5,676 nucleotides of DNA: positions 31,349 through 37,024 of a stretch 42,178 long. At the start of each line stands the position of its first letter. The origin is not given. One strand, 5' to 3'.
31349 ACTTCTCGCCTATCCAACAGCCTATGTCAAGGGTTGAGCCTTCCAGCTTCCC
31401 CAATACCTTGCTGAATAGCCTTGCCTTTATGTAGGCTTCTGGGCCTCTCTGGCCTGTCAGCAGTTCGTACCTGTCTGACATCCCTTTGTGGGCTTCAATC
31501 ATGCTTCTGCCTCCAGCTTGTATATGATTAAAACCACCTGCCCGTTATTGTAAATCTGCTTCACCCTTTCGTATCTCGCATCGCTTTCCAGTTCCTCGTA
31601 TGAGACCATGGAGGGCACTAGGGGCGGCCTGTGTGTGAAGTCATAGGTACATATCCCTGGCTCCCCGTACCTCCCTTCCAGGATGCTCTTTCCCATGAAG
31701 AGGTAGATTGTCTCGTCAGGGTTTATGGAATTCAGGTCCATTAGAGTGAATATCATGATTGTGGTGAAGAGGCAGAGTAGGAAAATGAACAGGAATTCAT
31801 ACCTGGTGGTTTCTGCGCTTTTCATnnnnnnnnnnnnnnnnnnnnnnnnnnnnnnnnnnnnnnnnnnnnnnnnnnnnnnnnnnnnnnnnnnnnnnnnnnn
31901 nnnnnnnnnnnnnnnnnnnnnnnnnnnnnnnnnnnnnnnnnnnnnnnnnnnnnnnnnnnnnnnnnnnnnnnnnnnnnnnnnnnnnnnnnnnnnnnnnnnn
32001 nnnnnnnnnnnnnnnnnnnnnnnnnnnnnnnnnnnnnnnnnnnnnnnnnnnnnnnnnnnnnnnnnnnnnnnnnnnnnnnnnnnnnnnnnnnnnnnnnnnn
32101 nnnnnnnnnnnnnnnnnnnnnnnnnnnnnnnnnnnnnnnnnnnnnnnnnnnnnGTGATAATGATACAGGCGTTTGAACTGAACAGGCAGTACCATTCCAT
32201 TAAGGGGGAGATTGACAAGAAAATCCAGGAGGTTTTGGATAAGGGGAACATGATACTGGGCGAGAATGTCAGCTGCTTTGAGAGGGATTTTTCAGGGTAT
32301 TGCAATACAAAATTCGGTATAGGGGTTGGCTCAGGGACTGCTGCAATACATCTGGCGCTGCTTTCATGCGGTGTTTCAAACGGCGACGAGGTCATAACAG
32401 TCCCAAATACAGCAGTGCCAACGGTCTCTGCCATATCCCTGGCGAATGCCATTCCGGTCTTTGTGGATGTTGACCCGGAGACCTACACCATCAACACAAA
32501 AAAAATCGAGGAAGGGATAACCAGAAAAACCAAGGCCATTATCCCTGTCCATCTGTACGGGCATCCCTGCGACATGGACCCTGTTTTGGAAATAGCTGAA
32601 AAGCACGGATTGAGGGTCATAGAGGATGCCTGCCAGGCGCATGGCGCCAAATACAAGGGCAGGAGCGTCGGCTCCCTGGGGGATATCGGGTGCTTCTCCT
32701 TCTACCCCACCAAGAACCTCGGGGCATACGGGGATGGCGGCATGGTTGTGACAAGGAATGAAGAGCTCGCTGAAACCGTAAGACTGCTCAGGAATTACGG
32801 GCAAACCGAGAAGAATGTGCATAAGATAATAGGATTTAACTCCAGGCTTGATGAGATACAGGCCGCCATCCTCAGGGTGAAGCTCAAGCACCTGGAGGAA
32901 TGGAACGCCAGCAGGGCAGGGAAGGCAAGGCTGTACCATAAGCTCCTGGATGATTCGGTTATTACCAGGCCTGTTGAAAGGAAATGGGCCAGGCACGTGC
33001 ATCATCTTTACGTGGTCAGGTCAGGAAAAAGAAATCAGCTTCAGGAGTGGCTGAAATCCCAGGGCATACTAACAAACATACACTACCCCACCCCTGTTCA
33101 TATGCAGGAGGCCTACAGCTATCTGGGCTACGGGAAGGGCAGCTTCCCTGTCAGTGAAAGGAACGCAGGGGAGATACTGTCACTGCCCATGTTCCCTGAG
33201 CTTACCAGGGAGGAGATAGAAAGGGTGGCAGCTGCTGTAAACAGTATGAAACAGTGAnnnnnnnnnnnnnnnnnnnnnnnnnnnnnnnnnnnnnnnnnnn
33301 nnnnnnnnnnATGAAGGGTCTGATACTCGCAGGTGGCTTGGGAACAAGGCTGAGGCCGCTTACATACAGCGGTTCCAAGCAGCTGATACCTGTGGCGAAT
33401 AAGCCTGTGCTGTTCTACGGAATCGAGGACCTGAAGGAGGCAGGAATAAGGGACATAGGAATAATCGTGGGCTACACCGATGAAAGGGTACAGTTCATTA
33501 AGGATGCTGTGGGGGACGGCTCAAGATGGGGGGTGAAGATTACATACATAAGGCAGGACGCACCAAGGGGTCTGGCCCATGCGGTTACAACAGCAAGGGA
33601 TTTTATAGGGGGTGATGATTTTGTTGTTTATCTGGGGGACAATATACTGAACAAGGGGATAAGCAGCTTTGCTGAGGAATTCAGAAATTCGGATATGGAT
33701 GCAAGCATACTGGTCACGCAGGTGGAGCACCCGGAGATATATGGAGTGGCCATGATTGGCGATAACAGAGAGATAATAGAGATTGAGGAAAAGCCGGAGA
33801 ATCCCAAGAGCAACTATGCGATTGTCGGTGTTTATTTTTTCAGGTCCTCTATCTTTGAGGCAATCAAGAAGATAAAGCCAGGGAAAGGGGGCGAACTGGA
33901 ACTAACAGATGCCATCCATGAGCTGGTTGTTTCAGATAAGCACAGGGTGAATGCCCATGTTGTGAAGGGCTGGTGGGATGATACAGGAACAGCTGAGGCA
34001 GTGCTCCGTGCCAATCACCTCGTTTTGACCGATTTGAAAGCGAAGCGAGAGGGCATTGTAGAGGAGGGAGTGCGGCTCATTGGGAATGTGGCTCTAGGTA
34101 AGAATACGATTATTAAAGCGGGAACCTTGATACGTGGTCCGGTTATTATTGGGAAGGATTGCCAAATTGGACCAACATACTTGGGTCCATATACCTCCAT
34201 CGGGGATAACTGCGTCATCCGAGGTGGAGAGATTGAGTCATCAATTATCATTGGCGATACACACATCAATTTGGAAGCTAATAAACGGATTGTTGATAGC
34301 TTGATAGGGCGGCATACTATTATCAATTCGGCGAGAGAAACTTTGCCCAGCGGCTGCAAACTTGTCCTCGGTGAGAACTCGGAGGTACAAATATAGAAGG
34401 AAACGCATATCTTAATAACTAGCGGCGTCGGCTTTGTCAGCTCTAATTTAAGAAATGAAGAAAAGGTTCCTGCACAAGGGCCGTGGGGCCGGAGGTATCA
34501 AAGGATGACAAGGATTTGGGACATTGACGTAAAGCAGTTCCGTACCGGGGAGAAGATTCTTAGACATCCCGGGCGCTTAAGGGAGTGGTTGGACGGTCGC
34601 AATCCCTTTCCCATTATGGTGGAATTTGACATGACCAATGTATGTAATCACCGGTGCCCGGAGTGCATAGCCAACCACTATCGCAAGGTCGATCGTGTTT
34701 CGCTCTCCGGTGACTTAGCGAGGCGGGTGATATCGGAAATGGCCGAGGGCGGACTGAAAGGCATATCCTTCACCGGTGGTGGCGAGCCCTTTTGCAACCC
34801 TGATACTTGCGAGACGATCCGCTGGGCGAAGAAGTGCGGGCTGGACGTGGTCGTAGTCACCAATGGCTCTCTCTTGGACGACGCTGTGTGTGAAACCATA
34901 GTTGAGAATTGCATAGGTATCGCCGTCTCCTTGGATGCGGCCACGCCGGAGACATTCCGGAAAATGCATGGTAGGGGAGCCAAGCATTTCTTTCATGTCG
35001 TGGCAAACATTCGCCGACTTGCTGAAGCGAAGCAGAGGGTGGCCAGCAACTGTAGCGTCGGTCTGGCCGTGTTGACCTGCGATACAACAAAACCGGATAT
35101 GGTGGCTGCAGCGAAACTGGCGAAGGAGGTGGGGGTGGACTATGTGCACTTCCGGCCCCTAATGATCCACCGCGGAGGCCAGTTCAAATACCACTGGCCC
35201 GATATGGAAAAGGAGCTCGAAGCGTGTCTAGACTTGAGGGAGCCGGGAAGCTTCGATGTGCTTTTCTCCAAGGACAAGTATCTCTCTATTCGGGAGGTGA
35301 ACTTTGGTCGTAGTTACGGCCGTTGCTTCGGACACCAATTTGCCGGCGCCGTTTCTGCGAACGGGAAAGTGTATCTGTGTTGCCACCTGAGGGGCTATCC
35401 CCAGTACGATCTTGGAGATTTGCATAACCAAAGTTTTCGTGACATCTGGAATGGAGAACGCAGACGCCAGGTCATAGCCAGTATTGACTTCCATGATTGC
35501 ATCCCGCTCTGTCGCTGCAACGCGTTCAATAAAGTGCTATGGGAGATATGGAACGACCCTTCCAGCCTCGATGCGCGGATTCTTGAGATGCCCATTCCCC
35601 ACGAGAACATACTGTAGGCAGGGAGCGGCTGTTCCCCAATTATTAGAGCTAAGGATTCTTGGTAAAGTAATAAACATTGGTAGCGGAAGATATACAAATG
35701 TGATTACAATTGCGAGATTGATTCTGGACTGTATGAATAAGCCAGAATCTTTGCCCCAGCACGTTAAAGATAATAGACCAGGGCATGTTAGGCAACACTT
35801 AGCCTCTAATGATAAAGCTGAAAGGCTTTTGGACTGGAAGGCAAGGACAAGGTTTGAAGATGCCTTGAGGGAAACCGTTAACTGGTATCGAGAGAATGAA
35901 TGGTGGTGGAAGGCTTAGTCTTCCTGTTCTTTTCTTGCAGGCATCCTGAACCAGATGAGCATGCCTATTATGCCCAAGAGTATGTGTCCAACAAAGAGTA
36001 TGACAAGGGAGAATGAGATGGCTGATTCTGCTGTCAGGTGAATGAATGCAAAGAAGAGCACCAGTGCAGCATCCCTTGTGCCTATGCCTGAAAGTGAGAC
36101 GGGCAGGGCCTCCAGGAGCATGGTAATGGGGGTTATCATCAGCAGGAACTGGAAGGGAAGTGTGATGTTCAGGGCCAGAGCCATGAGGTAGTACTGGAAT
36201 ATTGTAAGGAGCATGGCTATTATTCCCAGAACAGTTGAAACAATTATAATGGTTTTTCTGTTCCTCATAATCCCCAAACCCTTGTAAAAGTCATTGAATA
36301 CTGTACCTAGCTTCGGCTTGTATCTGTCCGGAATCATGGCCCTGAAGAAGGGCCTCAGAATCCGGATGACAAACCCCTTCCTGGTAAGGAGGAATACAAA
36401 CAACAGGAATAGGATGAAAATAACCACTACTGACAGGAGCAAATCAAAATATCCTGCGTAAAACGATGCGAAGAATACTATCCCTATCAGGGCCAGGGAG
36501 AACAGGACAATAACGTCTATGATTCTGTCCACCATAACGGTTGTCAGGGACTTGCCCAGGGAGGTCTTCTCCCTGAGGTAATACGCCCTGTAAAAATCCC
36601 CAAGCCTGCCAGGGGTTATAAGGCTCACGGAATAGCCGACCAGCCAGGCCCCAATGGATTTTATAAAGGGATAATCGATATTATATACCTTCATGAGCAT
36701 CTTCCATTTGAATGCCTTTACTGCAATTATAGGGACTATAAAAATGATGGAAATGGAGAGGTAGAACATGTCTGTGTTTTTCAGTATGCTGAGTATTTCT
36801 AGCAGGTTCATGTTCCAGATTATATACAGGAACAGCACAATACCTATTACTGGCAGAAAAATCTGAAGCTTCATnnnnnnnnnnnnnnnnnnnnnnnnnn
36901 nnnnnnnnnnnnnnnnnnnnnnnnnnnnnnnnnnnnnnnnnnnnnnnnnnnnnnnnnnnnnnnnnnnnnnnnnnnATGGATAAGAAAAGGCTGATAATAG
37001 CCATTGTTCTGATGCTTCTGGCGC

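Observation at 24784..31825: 7-kb operon ending in GT4 + B12-binding radical SAM: candidate pathway for a radical-modified amino-sugar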

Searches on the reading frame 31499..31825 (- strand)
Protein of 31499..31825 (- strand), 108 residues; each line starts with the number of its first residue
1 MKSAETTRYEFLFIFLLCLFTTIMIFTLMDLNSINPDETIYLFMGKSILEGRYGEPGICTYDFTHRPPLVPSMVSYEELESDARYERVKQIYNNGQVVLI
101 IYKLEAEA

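Call 3: search_protein_families(library=pfam, proteins=[window:31499-31825:-])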
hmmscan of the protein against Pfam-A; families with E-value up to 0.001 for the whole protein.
window:31499-31825:- (108 aa): 0 families

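Call 4: search_protein_families(library=ncbifam, proteins=[window:31499-31825:-])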
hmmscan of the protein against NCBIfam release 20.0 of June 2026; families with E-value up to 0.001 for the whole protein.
window:31499-31825:- (108 aa): 0 families

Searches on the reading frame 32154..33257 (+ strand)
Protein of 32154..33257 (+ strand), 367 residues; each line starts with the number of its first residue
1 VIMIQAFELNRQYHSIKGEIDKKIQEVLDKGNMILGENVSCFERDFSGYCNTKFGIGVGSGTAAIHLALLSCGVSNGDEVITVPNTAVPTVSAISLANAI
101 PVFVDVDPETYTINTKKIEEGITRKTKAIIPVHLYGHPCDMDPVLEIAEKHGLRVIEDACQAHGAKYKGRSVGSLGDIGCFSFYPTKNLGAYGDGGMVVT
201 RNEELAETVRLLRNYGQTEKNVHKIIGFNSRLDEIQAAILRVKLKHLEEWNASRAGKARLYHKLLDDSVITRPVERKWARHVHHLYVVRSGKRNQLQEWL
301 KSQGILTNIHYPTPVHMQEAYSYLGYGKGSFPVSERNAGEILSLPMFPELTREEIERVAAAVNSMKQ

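Call 8: search_protein_families(library=pfam, proteins=[window:32154-33257:+])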
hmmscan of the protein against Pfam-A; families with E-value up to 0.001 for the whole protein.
window:32154-33257:+ (367 aa): 1 family
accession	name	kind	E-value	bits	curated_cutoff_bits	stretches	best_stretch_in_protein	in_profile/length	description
PF01041.23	DegT_DnrJ_EryC1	-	2.5e-123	412.3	19.8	1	16-362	3-359/360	DegT/DnrJ/EryC1/StrS aminotransferase family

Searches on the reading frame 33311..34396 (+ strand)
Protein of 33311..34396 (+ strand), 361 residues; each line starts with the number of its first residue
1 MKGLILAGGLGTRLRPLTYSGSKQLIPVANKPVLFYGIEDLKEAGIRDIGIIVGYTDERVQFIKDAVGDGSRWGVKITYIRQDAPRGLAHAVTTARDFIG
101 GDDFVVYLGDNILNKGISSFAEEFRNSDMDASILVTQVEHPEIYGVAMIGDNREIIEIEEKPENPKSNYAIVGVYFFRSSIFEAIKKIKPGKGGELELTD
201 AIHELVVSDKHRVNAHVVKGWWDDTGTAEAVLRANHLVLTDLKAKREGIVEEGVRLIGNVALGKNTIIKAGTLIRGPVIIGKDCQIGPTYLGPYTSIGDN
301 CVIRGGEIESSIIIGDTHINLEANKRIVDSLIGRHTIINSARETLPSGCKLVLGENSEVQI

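Call 8: search_protein_families(library=pfam, proteins=[window:33311-34396:+])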
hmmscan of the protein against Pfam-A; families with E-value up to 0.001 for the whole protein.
window:33311-34396:+ (361 aa): 4 families
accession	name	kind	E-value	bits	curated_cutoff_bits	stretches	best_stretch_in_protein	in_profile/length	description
PF00483.29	NTP_transferase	-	2.8e-56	191.3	21.2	1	2-238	1-242/245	Nucleotidyl transferase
PF12804.13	NTP_transf_3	-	1.9e-10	41.6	27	1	3-160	1-128/160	MobA-like NTP transferase domain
PF00132.30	Hexapep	-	2.4e-08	33.7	27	1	262-288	4-30/36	Bacterial transferase hexapeptide (six repeats)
PF25084.1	LbH_EIF2B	-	1.8e-05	25.1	54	1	259-339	9-82/105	EIF2B subunit epsilon LbH domain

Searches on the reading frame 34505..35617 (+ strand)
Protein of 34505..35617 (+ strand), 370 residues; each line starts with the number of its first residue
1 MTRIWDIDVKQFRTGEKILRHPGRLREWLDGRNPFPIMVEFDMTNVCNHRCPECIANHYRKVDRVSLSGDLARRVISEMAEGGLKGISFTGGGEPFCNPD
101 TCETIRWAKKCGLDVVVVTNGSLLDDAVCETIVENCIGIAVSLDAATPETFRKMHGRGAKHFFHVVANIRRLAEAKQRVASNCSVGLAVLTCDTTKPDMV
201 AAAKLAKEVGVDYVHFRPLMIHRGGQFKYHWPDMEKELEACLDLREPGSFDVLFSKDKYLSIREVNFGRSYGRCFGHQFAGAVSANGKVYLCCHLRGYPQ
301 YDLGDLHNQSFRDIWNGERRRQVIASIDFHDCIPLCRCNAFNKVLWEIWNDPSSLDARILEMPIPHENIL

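Call 8: search_protein_families(library=pfam, proteins=[window:34505-35617:+])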
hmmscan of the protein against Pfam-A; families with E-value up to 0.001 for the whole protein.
window:34505-35617:+ (370 aa): 3 families
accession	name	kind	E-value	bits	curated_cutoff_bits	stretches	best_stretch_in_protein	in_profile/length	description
PF04055.27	Radical_SAM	-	3.9e-18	66.6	29.5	1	43-186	3-146/166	Radical SAM superfamily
PF13186.11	SPASM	-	6e-12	46.1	21.5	1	274-338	1-66/67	Iron-sulfur cluster-binding domain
PF13353.11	Fer4_12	-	6.6e-06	26.9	22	1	46-129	14-99/137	4Fe-4S single cluster domain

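Call 35: search_protein_families(library=ncbifam, proteins=[window:34505-35617:+], max_evalue=0.001)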
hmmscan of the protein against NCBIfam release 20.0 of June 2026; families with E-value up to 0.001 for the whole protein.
window:34505-35617:+ (370 aa): 60 families (the best 25 are shown)
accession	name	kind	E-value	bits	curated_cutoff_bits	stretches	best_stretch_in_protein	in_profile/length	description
TIGR04317.1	W_rSAM_matur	equivalog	2.3e-26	92.8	380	1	38-316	7-291/349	tungsten cofactor oxidoreductase radical SAM maturase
TIGR04545.1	rSAM_ahbD_hemeb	equivalog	3.1e-18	66.3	500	1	38-215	1-171/339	heme b synthase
NF050035.1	rSAM_WgK_link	exception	8.7e-18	64.4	650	1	34-214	6-179/367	radical SAM/SPASM peptide maturase WgkB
TIGR04055.1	rSAM_NirJ2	equivalog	4.3e-17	62.6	500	1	39-170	2-131/326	putative heme d1 biosynthesis radical SAM protein NirJ2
NF038283.1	viperin_w_prok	equivalog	4.6e-17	62.1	180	1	38-180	3-151/281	viperin family antiviral radical SAM protein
TIGR03962.1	mycofact_rSAM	equivalog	1.4e-15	57.3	265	1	36-213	11-180/339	mycofactocin radical SAM maturase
TIGR04054.1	rSAM_NirJ1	equivalog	3.4e-15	55.5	650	1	38-180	37-177/387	putative heme d1 biosynthesis radical SAM protein NirJ1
NF045574.1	sacti_mat_StsB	exception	5.9e-15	55.1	625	1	38-175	97-231/466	StsB family radical SAM/SPASM domain sactipeptide maturase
TIGR02666.1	moaA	equivalog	9.3e-15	54.4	284.05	1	43-183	16-162/336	GTP 3',8-cyclase MoaA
TIGR04347.1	pseudo_SAM_Halo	equivalog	2.1e-14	53.6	525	1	39-219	40-212/390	TIGR04347 family pseudo-SAM/SPASM protein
TIGR04546.1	rSAM_ahbC_deAc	equivalog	6.1e-14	51.6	650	1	38-157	40-161/390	12,18-didecarboxysiroheme deacetylase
TIGR04251.1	SCM_rSAM_ScmF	equivalog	1.4e-13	51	400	1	39-219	6-182/353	SynChlorMet cassette radical SAM/SPASM protein ScmF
TIGR04250.1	SCM_rSAM_ScmE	equivalog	4.1e-13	49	400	1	37-180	3-145/358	SynChlorMet cassette radical SAM/SPASM protein ScmE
TIGR04053.2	TIGR04053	equivalog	4.9e-13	49.1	395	1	36-185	7-158/366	TIGR04053 family radical SAM/SPASM domain-containing protein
TIGR04311.1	rSAM_Geo_metal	subfamily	2.8e-12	46.4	400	1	36-214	2-182/423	radical SAM/SPASM family putative metalloenzyme maturase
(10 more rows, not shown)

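Call 79: search_solved_structures(query=window:34505-35617:+, max_evalue=0.00001)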
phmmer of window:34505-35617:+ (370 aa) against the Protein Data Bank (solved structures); distinct sequences matched with E-value up to 0.00001: 10.
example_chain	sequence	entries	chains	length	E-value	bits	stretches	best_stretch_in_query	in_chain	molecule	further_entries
9dgw_A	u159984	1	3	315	1.1e-06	31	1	32-159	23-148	Radical SAM core domain-containing protein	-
9dfw_A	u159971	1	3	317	1.1e-06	30.9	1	32-159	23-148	Radical SAM core domain-containing protein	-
7n7h_A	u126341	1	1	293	1.2e-06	30.7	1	35-179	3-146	VIPERIN-LIKE ENZYME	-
7n7i_A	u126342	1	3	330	1.4e-06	30.5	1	34-159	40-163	Viperin-like enzyme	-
6b4c_A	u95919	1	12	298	1.5e-06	30.5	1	34-159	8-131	Viperin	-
5vsl_A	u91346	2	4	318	3.2e-06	29.4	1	34-172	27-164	Radical S-adenosyl methionine domain-containing protein 2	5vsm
6q2p_A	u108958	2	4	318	3.2e-06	29.4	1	34-172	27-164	Radical S-adenosyl methionine domain-containing protein 2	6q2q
9dfu_A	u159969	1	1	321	5.8e-06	28.5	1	32-169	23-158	Radical SAM core domain-containing protein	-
7vob_C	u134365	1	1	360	8.7e-06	28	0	44-156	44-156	Cytosylglucuronate decarboxylase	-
7voc_C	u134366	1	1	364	8.8e-06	27.9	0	44-156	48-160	Cytosylglucuronate decarboxylase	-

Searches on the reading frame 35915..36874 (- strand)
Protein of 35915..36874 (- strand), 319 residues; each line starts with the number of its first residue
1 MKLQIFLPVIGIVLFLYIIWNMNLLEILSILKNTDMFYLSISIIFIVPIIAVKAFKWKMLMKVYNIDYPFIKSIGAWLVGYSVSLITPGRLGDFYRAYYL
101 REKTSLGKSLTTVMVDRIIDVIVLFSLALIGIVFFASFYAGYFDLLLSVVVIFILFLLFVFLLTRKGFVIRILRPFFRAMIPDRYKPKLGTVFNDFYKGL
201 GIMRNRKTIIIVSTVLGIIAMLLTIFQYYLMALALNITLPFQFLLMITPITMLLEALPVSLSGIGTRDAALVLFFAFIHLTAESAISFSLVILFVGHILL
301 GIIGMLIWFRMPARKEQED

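Call 8: search_protein_families(library=pfam, proteins=[window:35915-36874:-])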
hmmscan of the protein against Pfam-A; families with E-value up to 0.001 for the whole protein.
window:35915-36874:- (319 aa): 1 family
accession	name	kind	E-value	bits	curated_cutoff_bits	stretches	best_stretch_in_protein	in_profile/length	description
PF03706.18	LPG_synthase_TM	-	5.1e-41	141.5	33.4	1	9-304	6-302/302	Lysylphosphatidylglycerol synthase TM region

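Call 35: search_protein_families(library=ncbifam, proteins=[window:35915-36874:-], max_evalue=0.001)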
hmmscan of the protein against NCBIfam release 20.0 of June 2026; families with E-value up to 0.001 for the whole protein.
window:35915-36874:- (319 aa): 1 family
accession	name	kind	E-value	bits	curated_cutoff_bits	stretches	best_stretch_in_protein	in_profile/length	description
TIGR00374.1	TIGR00374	subfamily_domain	1.6e-32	113.2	43.2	1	9-307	2-312/323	flippase-like domain-containing protein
